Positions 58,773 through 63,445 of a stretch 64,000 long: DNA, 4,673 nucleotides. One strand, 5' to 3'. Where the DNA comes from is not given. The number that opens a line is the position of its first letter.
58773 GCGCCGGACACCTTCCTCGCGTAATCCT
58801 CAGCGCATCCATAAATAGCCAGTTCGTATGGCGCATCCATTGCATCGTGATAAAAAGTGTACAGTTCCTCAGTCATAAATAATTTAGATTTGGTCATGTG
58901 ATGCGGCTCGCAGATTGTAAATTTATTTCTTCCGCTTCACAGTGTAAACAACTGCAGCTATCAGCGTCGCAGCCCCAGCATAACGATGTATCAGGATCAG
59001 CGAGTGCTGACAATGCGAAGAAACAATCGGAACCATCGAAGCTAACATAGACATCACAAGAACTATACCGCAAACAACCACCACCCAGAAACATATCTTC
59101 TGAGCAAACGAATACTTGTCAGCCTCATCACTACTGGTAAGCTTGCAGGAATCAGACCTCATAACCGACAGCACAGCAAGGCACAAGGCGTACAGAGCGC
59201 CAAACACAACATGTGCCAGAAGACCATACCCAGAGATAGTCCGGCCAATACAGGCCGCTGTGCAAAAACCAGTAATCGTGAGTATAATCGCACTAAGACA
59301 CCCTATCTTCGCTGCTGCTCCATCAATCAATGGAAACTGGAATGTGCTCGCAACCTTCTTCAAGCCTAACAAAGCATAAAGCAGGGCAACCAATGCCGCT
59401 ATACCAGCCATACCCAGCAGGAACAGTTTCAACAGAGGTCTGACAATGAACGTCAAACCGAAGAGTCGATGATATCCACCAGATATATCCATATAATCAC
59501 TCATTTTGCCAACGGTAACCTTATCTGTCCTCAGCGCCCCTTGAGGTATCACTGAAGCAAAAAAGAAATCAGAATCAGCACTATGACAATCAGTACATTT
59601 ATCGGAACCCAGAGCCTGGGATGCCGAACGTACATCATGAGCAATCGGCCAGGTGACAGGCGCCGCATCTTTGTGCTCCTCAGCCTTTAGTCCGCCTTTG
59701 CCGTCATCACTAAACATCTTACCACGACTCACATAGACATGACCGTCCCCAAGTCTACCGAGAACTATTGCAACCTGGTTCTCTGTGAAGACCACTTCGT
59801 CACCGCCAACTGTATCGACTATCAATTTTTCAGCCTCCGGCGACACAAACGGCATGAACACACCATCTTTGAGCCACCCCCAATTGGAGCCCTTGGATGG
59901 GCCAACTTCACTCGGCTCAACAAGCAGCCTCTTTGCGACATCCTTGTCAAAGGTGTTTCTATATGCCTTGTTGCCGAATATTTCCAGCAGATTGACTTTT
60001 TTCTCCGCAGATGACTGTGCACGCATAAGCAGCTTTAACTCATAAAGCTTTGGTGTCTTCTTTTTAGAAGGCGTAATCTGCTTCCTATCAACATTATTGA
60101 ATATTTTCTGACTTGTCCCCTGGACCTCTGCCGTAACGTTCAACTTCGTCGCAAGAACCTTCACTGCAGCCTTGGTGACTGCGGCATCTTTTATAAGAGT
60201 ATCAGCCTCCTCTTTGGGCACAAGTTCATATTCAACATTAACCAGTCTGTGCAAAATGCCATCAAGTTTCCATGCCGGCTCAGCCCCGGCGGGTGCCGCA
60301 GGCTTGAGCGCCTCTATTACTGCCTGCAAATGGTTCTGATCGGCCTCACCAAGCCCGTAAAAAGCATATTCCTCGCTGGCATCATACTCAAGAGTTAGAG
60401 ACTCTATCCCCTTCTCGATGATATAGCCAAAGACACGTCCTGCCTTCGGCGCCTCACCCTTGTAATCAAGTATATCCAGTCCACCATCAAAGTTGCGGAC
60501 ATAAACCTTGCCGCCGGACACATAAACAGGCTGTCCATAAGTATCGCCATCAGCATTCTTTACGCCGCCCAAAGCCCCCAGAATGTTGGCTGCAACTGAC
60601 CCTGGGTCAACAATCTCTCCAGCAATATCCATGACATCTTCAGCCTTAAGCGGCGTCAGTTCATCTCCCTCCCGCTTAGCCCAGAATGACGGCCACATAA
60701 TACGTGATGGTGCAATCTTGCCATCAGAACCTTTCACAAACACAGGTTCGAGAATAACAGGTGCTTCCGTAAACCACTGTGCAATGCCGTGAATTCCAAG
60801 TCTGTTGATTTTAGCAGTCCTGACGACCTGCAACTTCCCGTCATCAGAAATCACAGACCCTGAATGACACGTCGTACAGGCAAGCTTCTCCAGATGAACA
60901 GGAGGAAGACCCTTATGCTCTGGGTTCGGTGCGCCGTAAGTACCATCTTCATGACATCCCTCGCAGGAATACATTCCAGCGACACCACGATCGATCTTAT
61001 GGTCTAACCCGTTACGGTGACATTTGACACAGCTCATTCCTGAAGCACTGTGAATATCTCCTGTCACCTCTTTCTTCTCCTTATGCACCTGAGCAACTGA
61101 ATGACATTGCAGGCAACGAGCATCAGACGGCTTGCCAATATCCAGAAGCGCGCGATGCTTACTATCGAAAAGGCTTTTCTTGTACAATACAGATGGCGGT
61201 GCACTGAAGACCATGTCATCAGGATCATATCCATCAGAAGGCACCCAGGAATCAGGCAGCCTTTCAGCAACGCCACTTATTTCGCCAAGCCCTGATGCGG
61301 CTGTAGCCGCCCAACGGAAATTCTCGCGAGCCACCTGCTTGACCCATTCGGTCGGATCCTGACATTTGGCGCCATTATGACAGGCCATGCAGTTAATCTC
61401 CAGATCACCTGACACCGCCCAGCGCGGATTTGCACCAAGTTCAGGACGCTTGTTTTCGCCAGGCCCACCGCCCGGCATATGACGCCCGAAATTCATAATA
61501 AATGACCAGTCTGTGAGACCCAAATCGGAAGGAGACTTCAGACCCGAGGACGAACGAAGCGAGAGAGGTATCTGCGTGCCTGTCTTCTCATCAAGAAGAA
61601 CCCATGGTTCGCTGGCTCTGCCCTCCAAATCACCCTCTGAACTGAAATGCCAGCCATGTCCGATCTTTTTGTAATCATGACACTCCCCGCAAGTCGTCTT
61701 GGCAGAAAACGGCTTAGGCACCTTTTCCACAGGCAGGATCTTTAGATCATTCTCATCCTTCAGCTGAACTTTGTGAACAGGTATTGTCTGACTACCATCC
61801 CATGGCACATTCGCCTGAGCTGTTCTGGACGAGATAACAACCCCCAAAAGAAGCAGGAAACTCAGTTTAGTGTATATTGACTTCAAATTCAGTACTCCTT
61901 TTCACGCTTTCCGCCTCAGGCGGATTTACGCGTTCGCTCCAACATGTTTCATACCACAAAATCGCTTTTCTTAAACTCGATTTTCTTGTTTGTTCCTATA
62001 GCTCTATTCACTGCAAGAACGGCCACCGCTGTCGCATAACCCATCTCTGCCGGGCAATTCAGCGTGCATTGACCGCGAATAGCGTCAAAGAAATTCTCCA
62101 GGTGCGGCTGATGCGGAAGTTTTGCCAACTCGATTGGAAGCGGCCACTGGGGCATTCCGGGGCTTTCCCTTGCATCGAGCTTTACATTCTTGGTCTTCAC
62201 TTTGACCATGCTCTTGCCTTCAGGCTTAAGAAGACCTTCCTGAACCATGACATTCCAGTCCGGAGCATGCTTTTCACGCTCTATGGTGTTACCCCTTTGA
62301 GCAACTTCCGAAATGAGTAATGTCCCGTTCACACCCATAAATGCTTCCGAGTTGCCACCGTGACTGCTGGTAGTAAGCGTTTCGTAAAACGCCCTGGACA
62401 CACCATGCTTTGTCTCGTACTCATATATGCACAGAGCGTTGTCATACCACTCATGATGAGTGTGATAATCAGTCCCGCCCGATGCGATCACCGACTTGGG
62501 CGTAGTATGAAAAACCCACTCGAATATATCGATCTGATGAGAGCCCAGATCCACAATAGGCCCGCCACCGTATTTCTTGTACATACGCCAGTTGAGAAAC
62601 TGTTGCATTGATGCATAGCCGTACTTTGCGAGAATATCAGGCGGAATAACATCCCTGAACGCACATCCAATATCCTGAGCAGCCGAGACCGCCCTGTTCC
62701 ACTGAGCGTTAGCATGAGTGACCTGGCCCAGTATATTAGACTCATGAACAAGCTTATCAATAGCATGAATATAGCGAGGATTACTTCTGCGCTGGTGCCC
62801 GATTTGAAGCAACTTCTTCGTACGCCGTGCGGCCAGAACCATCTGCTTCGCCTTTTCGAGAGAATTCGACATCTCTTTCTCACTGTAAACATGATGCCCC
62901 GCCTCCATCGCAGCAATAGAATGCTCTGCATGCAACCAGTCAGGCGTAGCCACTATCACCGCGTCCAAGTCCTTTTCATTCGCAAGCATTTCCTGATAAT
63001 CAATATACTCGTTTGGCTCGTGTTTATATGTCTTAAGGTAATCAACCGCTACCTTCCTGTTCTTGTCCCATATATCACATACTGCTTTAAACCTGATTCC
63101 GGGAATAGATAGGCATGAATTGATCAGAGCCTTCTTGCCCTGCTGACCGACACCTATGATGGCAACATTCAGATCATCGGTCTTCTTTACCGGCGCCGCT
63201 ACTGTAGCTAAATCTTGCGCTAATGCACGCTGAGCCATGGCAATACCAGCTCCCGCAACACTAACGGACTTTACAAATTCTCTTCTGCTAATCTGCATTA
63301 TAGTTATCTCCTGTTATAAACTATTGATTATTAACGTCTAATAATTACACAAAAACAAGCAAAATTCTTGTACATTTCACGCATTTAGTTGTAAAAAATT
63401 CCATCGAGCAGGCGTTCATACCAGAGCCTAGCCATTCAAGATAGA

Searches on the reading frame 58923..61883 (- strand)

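Call 32: search_protein_families(library=pfam, proteins=[window:58923-61883:-], max_evalue=0.00001)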
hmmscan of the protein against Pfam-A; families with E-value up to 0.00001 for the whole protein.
window:58923-61883:- (986 aa): 2 families
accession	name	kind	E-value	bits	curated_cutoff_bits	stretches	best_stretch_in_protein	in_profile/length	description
PF14537.11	Cytochrom_c3_2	-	4.8e-08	33.8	25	1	278-342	2-66/79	Cytochrome c3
PF14522.11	Cytochrome_C7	-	1e-07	32.1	24.8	0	303-343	12-51/67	Cytochrome c7 and related cytochrome c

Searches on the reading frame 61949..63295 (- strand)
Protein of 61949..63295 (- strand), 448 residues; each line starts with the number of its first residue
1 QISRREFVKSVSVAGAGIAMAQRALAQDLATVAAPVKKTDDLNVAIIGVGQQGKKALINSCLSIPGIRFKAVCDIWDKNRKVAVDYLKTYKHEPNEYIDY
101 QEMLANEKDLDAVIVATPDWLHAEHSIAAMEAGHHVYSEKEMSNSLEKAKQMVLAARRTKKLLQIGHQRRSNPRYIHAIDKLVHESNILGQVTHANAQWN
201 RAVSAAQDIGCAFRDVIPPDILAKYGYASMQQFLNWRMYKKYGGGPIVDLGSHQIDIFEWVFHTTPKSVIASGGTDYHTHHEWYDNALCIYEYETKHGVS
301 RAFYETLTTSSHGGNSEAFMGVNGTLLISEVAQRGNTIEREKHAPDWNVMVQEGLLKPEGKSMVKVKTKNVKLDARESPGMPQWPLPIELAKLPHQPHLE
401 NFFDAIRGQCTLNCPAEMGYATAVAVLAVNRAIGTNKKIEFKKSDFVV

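Call 33: search_protein_families(library=pfam, proteins=[window:61949-63295:-], max_evalue=0.00001)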
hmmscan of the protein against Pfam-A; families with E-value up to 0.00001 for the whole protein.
window:61949-63295:- (448 aa): 3 families
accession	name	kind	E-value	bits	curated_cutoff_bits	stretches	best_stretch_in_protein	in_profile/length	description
PF01408.29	GFO_IDH_MocA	-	1.1e-18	68.5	24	1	42-167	1-120/120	Oxidoreductase family, NAD-binding Rossmann fold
PF22725.1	GFO_IDH_MocA_C3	-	2.9e-13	50.3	27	1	225-295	23-94/124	GFO/IDH/MocA C-terminal domain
PF02894.22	GFO_IDH_MocA_C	-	1.2e-10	42.1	22.9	1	227-439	23-216/218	Oxidoreductase family, C-terminal alpha/beta domain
